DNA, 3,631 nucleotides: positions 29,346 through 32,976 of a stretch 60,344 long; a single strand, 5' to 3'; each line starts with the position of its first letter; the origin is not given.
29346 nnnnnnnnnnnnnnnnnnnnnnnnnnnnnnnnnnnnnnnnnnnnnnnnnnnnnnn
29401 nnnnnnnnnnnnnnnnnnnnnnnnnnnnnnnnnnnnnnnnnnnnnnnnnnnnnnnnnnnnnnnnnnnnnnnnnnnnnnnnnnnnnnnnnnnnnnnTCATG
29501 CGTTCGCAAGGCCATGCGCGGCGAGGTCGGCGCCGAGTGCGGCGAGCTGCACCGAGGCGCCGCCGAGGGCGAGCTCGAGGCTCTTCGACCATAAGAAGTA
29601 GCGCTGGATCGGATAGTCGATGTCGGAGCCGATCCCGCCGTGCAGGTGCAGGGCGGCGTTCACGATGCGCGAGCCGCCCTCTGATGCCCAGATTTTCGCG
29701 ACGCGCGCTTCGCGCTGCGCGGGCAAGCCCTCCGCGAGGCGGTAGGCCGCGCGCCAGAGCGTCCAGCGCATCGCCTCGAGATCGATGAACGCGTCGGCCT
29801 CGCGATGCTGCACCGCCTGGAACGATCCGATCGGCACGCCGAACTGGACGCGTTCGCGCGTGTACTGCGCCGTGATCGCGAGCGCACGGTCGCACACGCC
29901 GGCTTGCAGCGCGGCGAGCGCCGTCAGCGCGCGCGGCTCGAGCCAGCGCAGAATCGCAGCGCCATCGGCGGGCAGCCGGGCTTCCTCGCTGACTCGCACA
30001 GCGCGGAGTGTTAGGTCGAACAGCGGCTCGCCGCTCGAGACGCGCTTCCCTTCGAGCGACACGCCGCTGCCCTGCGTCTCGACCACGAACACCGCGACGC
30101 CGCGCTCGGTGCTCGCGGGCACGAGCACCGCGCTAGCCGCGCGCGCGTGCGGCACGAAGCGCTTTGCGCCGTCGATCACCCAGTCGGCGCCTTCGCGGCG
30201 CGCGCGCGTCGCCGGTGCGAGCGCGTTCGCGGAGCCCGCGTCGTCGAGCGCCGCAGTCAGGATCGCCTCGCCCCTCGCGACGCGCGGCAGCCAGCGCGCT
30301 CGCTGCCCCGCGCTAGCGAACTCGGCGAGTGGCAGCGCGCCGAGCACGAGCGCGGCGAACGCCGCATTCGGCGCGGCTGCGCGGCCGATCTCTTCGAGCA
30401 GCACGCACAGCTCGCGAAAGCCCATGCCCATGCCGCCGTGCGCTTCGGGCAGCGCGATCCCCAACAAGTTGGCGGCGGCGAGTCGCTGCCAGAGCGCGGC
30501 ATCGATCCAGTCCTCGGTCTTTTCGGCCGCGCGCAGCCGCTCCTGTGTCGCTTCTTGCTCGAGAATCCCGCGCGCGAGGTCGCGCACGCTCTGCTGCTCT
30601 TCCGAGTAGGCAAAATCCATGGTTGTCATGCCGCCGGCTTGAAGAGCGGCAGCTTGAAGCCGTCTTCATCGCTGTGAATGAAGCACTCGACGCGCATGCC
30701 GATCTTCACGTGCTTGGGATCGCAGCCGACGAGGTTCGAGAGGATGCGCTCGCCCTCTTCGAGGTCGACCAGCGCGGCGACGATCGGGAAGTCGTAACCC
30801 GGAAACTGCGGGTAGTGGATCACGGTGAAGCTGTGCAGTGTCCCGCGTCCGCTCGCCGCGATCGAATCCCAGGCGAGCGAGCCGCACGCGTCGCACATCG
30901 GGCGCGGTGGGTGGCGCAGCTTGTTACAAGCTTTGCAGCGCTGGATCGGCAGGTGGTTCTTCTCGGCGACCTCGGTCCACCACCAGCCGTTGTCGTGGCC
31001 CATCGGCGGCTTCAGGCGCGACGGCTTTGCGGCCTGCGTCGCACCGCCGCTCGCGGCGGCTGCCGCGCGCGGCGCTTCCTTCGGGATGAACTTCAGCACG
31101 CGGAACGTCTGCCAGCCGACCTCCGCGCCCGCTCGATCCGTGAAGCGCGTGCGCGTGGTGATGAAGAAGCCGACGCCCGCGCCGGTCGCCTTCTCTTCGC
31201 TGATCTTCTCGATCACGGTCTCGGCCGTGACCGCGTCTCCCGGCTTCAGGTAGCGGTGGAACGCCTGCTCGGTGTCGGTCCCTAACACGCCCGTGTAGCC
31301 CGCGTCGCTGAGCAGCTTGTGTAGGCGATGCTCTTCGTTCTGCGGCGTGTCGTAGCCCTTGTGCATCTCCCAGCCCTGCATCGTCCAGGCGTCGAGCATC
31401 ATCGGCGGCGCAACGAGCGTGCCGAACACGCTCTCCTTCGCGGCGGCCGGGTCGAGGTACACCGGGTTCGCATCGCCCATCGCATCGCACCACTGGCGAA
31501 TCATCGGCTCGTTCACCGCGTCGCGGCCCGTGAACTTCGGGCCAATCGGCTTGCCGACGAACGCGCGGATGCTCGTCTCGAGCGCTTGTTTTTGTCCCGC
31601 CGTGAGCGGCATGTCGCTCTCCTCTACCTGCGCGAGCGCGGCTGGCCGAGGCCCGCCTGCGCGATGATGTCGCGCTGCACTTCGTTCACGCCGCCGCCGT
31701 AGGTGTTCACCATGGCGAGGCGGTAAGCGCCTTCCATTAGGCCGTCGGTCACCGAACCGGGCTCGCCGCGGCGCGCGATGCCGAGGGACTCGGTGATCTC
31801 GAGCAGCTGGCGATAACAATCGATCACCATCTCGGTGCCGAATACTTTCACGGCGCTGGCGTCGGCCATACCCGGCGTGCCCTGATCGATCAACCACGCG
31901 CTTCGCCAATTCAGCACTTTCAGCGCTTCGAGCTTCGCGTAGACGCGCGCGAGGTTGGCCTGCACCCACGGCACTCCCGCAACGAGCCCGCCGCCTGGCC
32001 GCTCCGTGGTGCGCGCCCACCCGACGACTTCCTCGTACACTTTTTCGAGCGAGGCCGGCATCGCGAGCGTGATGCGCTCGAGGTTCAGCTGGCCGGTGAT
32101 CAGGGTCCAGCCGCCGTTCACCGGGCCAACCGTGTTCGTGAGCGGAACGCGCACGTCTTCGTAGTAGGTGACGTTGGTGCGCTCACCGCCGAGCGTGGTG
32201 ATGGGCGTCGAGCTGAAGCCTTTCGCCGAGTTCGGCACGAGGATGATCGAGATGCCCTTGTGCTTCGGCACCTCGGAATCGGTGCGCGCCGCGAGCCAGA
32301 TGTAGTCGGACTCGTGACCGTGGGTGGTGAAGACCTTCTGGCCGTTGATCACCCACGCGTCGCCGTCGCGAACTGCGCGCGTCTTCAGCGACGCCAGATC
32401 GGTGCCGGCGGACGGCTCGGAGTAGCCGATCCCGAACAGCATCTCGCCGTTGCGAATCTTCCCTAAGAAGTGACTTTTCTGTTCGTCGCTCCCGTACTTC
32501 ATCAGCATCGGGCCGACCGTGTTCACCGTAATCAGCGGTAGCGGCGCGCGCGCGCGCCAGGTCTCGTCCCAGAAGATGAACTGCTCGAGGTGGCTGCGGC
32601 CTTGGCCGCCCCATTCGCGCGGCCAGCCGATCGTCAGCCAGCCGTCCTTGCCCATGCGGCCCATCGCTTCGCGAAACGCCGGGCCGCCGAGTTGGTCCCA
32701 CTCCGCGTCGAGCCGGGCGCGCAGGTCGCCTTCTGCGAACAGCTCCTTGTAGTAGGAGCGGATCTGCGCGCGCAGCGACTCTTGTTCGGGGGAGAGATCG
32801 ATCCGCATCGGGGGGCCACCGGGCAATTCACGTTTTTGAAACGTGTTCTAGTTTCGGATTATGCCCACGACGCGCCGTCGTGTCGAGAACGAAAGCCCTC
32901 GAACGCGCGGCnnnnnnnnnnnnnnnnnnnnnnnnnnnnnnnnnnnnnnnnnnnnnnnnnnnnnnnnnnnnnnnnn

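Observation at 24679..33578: Three exact matches to the actinobacterial KstR operator consensus, all at promoter positions of a Gram-negative acyl-CoA catabolic cluster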

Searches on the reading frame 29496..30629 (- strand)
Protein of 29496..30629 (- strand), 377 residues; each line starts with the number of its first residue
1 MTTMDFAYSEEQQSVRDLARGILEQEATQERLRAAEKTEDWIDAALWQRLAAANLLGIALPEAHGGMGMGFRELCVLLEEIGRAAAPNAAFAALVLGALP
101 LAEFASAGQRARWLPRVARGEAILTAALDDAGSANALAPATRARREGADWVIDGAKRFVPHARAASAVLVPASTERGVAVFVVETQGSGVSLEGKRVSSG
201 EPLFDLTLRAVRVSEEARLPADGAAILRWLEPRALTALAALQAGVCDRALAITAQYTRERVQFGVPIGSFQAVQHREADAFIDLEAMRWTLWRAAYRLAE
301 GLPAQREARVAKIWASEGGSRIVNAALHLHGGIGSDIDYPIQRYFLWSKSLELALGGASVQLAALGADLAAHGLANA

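Call 9: search_protein_families(library=pfam, proteins=[window:29496-30629:-], max_evalue=0.001)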
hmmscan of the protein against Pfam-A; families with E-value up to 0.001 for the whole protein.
window:29496-30629:- (377 aa): 5 families
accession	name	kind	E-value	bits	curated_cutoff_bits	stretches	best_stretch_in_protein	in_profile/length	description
PF00441.29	Acyl-CoA_dh_1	-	6.4e-27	95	22.4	1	237-367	17-147/150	Acyl-CoA dehydrogenase, C-terminal domain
PF02771.21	Acyl-CoA_dh_N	-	1.4e-23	83.8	22.9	1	9-121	1-113/113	Acyl-CoA dehydrogenase, N-terminal domain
PF08028.16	Acyl-CoA_dh_2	-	1.1e-12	48.9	22.7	1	238-345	3-120/134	Acyl-CoA dehydrogenase, C-terminal domain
PF02770.24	Acyl-CoA_dh_M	-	9.6e-09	35.7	33.3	1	131-196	9-79/97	Acyl-CoA dehydrogenase, middle domain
PF21343.2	ACAD9-ACADV_C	-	8.2e-05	23.3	27.8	1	262-325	27-91/120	ACAD9/ACADV, C-terminal domain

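Call 11: search_protein_families(library=ncbifam, proteins=[window:29496-30629:-], max_evalue=0.00001)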
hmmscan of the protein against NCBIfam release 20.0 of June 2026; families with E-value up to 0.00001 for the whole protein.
window:29496-30629:- (377 aa): 19 families
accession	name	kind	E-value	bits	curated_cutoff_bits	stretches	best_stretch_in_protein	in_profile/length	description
TIGR03203.1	pimD_small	equivalog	5.5e-45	154.1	652.7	1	5-363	1-370/378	pimeloyl-CoA dehydrogenase small subunit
NF042972.1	AcrlCoAredClosAcrC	equivalog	8.9e-44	149.7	640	1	4-357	1-364/378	acryloyl-CoA reductase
NF045652.1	ProlPCPDhRedW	equivalog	4.2e-42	144.3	650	1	27-334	19-339/376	L-prolyl-[peptidyl-carrier protein] dehydrogenase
NF053553.1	prodigi_MBC_PigA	equivalog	3e-38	131.9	500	1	4-346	1-356/381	prodigiosin MBC biosynthesis dehydrogenase PigA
NF008997.0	PRK12341.1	equivalog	6.7e-35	120.8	537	1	4-357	1-364/382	acyl-CoA dehydrogenase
NF042439.1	SulpropCoADesulf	equivalog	3.1e-34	118.3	600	1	27-361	11-362/379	3-sulfinopropanoyl-CoA desulfinase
NF043006.1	CyhCrbnylCoADH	equivalog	1.1e-32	113.5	650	1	45-361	39-367/380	cyclohexane-1-carbonyl-CoA dehydrogenase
NF045552.1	GlutCoADH_Des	equivalog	1.7e-30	106.5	470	1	4-358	1-368/387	glutaryl-CoA dehydrogenase Acd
NF050027.1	acylCoADhIpdE2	equivalog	4.7e-30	105.1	450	2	178-367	127-308/311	acyl-CoA dehydrogenase IpdE2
NF058590.1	AcCoDHFadEBacil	equivalog_domain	1.4e-28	99.7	600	1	8-345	21-386/586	acyl-CoA dehydrogenase FadE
TIGR03207.1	cyc_hxne_CoA_dh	equivalog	1.1e-26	93.4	575.35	1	9-344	2-347/372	cyclohexanecarboxyl-CoA dehydrogenase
NF002885.1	PRK03354.1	equivalog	6.3e-26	91.3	540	1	4-345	1-349/378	crotonobetainyl-CoA dehydrogenase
NF052270.1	Staph_DH_FadE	equivalog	1.9e-18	66.4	600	1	106-346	122-370/400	acyl-CoA dehydrogenase FadE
NF049984.1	Rv1679_FadE16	equivalog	1.7e-13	50.5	600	1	48-345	31-341/371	Rv1679 family acyl-CoA dehydrogenase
NF007000.1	PRK09463.1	subfamily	1.5e-11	43.4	600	0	237-334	300-397/726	acyl-CoA dehydrogenase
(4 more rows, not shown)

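Call 24: search_solved_structures(query=window:29496-30629:-, max_evalue=1e-30)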
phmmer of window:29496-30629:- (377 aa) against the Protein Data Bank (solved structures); distinct sequences matched with E-value up to 1e-30: 19.
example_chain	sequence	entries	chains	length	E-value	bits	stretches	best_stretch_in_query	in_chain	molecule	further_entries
6wy8_A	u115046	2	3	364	2.1e-84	286.8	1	4-375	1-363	Acyl-CoA dehydrogenase domain protein Tcur3481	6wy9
4x28_D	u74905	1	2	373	1.1e-57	198.9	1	4-370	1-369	Acyl-CoA dehydrogenase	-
7szv_A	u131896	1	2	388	4.7e-39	137.7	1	43-369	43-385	Acyl-CoA dehydrogenase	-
4u83_A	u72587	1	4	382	3.6e-38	134.8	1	9-362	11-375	Acyl-CoA dehydrogenase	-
4n5f_A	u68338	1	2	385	4.8e-37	131.1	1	4-364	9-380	Putative acyl-CoA dehydrogenase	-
4l1f_A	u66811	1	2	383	7.1e-36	127.2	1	4-356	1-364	Acyl-CoA dehydrogenase domain protein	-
1ukw_A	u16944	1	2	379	1.7e-35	126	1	4-349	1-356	acyl-CoA dehydrogenase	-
7y0a_A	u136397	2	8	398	2.2e-35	125.6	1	35-366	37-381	Short-chain specific acyl-CoA dehydrogenase, mitochondrial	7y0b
8sgs_A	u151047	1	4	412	2.4e-35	125.5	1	35-366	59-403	Short-chain specific acyl-CoA dehydrogenase, mitochondrial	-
2vig_A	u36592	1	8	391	7.7e-35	123.8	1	36-367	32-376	SHORT-CHAIN SPECIFIC ACYL-COA DEHYDROGENASE,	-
5ol2_C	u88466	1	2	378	9.5e-35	123.5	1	40-365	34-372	Acyl-CoA dehydrogenase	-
1jqi_A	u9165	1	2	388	9.6e-35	123.5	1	11-366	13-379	short chain acyl-CoA dehydrogenase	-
4kto_A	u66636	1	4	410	1.4e-33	119.7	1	5-371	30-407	isovaleryl-CoA dehydrogenase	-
8i4p_A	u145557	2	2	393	2.3e-33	118.9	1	8-365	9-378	Acyl-CoA dehydrogenase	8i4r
7w0j_A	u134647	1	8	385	2.5e-33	118.8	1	8-365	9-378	Acyl-CoA dehydrogenase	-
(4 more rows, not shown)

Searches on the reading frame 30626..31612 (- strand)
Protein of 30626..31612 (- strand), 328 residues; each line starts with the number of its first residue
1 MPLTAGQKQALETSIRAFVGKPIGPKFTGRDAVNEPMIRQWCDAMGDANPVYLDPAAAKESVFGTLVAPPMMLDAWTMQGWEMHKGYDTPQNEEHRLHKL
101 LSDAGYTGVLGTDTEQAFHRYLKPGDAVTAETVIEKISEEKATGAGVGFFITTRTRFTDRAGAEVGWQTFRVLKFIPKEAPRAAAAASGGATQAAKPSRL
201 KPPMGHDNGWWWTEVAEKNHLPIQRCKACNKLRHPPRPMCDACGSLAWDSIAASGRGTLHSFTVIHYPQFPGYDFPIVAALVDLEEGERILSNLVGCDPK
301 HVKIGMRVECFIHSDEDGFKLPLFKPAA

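Call 22: search_solved_structures(query=window:30626-31612:-, max_evalue=0.00001)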
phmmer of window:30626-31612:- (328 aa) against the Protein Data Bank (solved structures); distinct sequences matched with E-value up to 0.00001: 8.
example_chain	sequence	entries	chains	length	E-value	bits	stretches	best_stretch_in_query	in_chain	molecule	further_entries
6ok1_B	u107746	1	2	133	8.3e-34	120.7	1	201-327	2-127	ChsH2(DUF35)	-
4w78_A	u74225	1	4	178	1.2e-30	110.3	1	22-183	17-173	Hydratase ChsH1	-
4wnb_A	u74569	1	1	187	1.3e-30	110.2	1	21-183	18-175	Hydratase ChsH2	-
9myr_B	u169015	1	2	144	1.9e-13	53.8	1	212-310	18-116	Acyl dehydratase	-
6esq_E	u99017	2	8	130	1e-11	48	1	212-318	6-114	Pfam DUF35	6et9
6htj_A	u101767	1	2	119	2.1e-08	37.2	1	216-326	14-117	Nucleic-acid-binding protein containing a Zn-ribbon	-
5m3k_B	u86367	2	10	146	7.6e-07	32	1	212-313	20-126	2,4-diacetylphloroglucinol biosynthesis protein PhlB | 2,4-diacetylphloroglucinol biosynthesis protein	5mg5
9skh_E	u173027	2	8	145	1.2e-06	31.4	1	212-313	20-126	2,4-diacetylphloroglucinol biosynthesis protein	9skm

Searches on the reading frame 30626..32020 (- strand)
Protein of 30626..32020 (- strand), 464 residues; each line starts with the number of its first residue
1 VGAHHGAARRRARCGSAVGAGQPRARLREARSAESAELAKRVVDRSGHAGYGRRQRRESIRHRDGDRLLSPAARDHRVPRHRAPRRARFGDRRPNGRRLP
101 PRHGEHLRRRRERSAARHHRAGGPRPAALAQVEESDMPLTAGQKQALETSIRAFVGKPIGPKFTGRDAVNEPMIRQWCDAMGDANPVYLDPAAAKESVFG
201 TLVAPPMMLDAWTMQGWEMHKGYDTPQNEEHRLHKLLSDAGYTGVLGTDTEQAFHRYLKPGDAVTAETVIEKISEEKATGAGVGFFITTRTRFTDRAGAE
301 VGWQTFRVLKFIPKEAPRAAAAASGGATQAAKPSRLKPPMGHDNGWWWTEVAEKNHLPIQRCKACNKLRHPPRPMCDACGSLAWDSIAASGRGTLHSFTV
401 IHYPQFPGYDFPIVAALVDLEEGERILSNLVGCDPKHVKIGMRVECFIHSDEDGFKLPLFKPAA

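Call 9: search_protein_families(library=pfam, proteins=[window:30626-32020:-], max_evalue=0.001)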
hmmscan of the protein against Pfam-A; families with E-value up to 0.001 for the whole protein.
window:30626-32020:- (464 aa): 3 families
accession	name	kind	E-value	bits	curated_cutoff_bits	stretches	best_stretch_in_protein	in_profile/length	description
PF13452.11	FAS1_DH_region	-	9.5e-20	71.5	22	1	165-301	10-129/132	FAS1-like, dehydratase domain region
PF01796.24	OB_ChsH2_C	-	1.5e-18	66.9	27.1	1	388-445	3-61/65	ChsH2, C-terminal OB-fold domain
PF12172.15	zf-ChsH2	-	1.7e-09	37.7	23.2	1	351-384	3-36/37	ChsH2, rubredoxin-like zinc ribbon domain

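Call 11: search_protein_families(library=ncbifam, proteins=[window:30626-32020:-], max_evalue=0.00001)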
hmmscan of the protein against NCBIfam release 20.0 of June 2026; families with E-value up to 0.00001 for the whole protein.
window:30626-32020:- (464 aa): 2 families
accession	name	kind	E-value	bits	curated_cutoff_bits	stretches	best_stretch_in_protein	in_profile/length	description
NF053627.1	BnzsclthlBbsAGT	equivalog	3.8e-10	39.9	250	1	357-446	36-123/145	benzoylsuccinyl-CoA thiolase subunit BbsA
NF040624.1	HadA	equivalog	1.1e-06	28.9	180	1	171-300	15-127/144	(3R)-hydroxyacyl-ACP dehydratase subunit HadA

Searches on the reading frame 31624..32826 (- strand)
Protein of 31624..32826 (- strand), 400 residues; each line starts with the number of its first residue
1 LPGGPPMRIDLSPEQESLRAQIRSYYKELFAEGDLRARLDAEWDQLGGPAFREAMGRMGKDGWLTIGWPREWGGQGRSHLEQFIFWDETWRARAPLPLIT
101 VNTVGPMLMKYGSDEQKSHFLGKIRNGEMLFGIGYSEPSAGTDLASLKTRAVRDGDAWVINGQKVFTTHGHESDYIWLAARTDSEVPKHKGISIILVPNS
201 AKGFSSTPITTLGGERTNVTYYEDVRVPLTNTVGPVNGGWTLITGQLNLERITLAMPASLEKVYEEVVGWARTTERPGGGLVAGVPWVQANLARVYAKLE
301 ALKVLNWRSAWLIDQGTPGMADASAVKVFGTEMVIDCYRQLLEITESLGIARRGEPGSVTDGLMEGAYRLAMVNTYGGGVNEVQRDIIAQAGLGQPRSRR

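Call 9: search_protein_families(library=pfam, proteins=[window:31624-32826:-], max_evalue=0.001)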
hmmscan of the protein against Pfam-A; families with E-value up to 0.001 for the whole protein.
window:31624-32826:- (400 aa): 3 families
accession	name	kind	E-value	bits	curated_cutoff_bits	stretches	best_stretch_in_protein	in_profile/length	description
PF00441.29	Acyl-CoA_dh_1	-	2.3e-28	99.7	22.4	1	237-391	1-148/150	Acyl-CoA dehydrogenase, C-terminal domain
PF02770.24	Acyl-CoA_dh_M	-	2.4e-20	72.9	33.3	1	133-216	2-86/97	Acyl-CoA dehydrogenase, middle domain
PF02771.21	Acyl-CoA_dh_N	-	1.7e-17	64.2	22.9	1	12-128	1-113/113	Acyl-CoA dehydrogenase, N-terminal domain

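Call 11: search_protein_families(library=ncbifam, proteins=[window:31624-32826:-], max_evalue=0.00001)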
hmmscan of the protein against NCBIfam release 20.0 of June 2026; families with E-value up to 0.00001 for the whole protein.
window:31624-32826:- (400 aa): 18 families
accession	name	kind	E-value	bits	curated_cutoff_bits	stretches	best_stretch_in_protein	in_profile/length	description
TIGR03204.1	pimC_large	equivalog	1.2e-52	179.2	623.85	1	11-394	4-394/395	pimeloyl-CoA dehydrogenase large subunit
NF042972.1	AcrlCoAredClosAcrC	equivalog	3.2e-40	138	640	1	7-390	1-374/378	acryloyl-CoA reductase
TIGR03207.1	cyc_hxne_CoA_dh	equivalog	3.8e-32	111.4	575.35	1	12-390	2-369/372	cyclohexanecarboxyl-CoA dehydrogenase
NF045552.1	GlutCoADH_Des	equivalog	1e-31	110.5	470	1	7-349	1-344/387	glutaryl-CoA dehydrogenase Acd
NF008997.0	PRK12341.1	equivalog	1.5e-31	109.8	537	1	7-350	1-342/382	acyl-CoA dehydrogenase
NF043006.1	CyhCrbnylCoADH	equivalog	9.7e-28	97.2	650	1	36-390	23-373/380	cyclohexane-1-carbonyl-CoA dehydrogenase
NF042439.1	SulpropCoADesulf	equivalog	4.6e-27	94.7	600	1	41-395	17-373/379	3-sulfinopropanoyl-CoA desulfinase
NF045652.1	ProlPCPDhRedW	equivalog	7.2e-26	90.9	650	1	103-391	91-372/376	L-prolyl-[peptidyl-carrier protein] dehydrogenase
NF053553.1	prodigi_MBC_PigA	equivalog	4.4e-25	88.6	500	1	108-390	100-377/381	prodigiosin MBC biosynthesis dehydrogenase PigA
NF002885.1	PRK03354.1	equivalog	1.4e-19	70.3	540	1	50-351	41-340/378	crotonobetainyl-CoA dehydrogenase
TIGR03203.1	pimD_small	equivalog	1.7e-19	70.2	652.7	1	9-255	2-244/378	pimeloyl-CoA dehydrogenase small subunit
NF058590.1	AcCoDHFadEBacil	equivalog_domain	3e-18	65.7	600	1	50-389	54-407/586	acyl-CoA dehydrogenase FadE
NF052270.1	Staph_DH_FadE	equivalog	7.8e-11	41.3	600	1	109-204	118-210/400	acyl-CoA dehydrogenase FadE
NF007000.1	PRK09463.1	subfamily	5.2e-10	38.3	600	1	60-350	84-398/726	acyl-CoA dehydrogenase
TIGR04022.1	sulfur_SfnB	equivalog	2.8e-08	33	430.9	1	57-205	41-184/391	SfnB family sulfur acquisition oxidoreductase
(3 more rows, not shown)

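Call 23: search_solved_structures(query=window:31624-32808:-, max_evalue=1e-30)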
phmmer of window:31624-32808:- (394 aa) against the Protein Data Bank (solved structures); distinct sequences matched with E-value up to 1e-30: 14.
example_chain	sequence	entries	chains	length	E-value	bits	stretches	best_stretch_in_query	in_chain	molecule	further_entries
4x28_A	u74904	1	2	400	1.1e-122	412.9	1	1-394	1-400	Acyl-CoA dehydrogenase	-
6wy8_B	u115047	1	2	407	1.1e-121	409.6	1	10-394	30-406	Acyl-CoA dehydrogenase domain protein Tcur3483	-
6wy9_A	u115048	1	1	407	6.1e-121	407.2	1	10-394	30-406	Acyl-CoA dehydrogenase domain protein Tcur3483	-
1ukw_A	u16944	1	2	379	2.4e-37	131.9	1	5-384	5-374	acyl-CoA dehydrogenase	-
8w0t_A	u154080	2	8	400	1.8e-34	122.4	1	5-298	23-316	Long-chain specific acyl-CoA dehydrogenase, mitochondrial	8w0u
8w0z_A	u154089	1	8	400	4.8e-34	121.1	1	5-298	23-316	Long-chain specific acyl-CoA dehydrogenase, mitochondrial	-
1ivh_A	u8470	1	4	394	4.7e-33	117.8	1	5-385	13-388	ISOVALERYL-COA DEHYDROGENASE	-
8sgr_A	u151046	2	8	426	5.9e-33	117.5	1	5-385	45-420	Isovaleryl-CoA dehydrogenase, mitochondrial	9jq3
3r7k_A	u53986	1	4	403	7.9e-33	117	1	12-384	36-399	Probable acyl CoA dehydrogenase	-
5ol2_C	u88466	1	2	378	1.4e-32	116.2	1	24-383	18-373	Acyl-CoA dehydrogenase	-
9jq4_A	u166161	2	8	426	4e-32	114.7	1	5-385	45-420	Isovaleryl-CoA dehydrogenase, mitochondrial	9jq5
8i4p_A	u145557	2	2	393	8.1e-32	113.7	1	63-384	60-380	Acyl-CoA dehydrogenase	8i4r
7w0j_A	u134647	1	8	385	8.8e-32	113.6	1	63-384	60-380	Acyl-CoA dehydrogenase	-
2pg0_A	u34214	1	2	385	2.9e-31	111.9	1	36-254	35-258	Acyl-CoA dehydrogenase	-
